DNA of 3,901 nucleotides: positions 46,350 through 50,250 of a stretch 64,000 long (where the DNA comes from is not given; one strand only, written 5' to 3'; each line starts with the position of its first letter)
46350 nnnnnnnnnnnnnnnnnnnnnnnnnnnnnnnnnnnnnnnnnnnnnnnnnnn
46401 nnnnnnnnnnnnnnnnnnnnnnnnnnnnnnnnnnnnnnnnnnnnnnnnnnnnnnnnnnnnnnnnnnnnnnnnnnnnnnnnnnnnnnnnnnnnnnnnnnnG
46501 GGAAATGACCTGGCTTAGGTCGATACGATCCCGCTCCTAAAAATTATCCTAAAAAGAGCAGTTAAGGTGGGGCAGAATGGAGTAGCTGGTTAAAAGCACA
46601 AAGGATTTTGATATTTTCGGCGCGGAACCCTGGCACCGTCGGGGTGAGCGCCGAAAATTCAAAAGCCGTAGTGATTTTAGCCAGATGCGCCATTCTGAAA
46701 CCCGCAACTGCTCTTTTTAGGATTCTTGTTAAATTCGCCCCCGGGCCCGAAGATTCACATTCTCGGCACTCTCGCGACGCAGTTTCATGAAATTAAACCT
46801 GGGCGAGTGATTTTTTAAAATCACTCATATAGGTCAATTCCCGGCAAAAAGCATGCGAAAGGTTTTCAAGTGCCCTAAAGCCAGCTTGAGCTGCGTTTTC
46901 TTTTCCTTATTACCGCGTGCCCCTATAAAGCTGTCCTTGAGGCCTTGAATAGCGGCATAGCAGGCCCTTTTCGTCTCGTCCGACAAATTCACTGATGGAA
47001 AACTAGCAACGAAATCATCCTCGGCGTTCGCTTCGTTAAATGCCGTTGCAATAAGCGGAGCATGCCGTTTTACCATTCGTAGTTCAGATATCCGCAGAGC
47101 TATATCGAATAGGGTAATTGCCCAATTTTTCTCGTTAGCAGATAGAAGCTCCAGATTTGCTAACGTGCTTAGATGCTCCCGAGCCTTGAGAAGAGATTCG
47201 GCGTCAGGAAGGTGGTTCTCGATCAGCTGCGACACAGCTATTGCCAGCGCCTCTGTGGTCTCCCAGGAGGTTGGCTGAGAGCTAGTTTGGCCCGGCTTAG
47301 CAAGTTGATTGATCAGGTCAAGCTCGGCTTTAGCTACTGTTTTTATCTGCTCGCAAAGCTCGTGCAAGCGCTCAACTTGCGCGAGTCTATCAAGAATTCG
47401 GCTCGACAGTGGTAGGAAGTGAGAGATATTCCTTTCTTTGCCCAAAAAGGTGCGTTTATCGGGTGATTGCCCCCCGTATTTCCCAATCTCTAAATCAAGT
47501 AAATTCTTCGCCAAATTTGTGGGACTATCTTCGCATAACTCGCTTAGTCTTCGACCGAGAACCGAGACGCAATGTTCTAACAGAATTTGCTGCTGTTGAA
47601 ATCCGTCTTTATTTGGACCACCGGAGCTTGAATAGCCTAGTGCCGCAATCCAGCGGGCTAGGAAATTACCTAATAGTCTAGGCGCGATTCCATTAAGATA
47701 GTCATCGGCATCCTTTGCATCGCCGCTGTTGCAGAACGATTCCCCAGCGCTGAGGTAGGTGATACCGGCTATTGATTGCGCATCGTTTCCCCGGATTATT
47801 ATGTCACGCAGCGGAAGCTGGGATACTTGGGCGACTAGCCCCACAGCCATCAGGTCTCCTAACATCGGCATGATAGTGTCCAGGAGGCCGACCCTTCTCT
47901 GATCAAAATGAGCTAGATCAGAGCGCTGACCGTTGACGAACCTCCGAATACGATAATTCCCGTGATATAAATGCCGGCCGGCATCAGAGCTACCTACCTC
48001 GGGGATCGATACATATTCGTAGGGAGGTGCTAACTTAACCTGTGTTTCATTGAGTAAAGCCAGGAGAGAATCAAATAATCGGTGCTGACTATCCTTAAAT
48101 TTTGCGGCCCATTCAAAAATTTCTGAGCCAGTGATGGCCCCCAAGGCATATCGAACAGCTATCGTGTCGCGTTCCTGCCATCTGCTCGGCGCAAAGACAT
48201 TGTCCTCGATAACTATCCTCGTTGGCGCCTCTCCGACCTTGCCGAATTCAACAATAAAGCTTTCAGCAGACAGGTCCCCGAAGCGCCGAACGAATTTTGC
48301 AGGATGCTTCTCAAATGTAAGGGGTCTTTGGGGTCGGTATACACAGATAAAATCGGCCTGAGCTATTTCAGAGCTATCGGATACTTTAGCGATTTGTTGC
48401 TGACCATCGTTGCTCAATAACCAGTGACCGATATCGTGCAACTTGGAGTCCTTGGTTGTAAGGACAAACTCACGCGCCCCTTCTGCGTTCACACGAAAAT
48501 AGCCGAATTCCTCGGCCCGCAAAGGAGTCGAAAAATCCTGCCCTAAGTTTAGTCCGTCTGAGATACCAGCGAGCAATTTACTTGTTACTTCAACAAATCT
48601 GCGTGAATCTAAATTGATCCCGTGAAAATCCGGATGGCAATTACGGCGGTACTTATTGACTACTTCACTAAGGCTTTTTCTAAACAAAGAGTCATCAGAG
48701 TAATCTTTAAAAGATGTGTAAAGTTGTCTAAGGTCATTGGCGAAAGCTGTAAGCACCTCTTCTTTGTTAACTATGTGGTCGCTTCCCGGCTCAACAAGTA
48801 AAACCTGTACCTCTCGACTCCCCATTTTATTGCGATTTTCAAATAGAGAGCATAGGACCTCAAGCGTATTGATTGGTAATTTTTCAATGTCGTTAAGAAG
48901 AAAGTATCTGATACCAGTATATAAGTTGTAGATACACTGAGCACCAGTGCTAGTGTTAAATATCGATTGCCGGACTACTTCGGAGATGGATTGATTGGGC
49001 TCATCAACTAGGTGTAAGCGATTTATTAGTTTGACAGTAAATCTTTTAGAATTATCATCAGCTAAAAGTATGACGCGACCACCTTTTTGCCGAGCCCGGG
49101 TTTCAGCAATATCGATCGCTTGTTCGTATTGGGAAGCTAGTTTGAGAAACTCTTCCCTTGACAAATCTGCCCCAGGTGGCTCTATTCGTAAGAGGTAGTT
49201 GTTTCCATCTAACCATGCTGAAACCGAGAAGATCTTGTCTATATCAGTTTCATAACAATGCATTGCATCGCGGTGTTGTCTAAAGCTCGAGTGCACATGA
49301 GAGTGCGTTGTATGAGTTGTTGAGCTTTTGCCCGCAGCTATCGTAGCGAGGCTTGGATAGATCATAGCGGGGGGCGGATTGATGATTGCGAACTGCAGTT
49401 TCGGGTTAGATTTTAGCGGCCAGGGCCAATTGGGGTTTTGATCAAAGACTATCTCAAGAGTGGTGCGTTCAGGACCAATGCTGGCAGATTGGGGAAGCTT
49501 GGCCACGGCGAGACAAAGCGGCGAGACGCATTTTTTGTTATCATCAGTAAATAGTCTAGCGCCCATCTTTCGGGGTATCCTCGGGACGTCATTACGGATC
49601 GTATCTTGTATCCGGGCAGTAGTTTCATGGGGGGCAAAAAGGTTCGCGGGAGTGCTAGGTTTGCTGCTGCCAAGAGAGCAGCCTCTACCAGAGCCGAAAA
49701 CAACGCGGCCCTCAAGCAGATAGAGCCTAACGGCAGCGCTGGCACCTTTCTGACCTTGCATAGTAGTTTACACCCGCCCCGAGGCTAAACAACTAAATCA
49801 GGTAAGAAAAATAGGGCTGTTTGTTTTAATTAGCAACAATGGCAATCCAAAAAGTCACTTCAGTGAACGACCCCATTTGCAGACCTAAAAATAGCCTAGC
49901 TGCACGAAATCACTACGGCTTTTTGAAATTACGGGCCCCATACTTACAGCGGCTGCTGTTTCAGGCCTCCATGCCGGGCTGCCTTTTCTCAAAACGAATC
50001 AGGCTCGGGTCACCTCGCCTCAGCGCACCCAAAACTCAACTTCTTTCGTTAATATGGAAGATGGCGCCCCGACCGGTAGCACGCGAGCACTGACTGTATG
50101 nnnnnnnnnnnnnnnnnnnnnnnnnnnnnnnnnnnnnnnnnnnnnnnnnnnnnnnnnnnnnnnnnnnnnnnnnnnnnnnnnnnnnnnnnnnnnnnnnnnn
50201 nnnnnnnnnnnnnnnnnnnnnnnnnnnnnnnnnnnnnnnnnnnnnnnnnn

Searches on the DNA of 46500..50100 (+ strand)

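Call 5: search_dna_similar(query=window:46500-50100:+, collection=ecoli_genomes, mode=near)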
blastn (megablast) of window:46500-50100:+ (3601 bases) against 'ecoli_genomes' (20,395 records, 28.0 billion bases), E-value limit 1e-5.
No match.
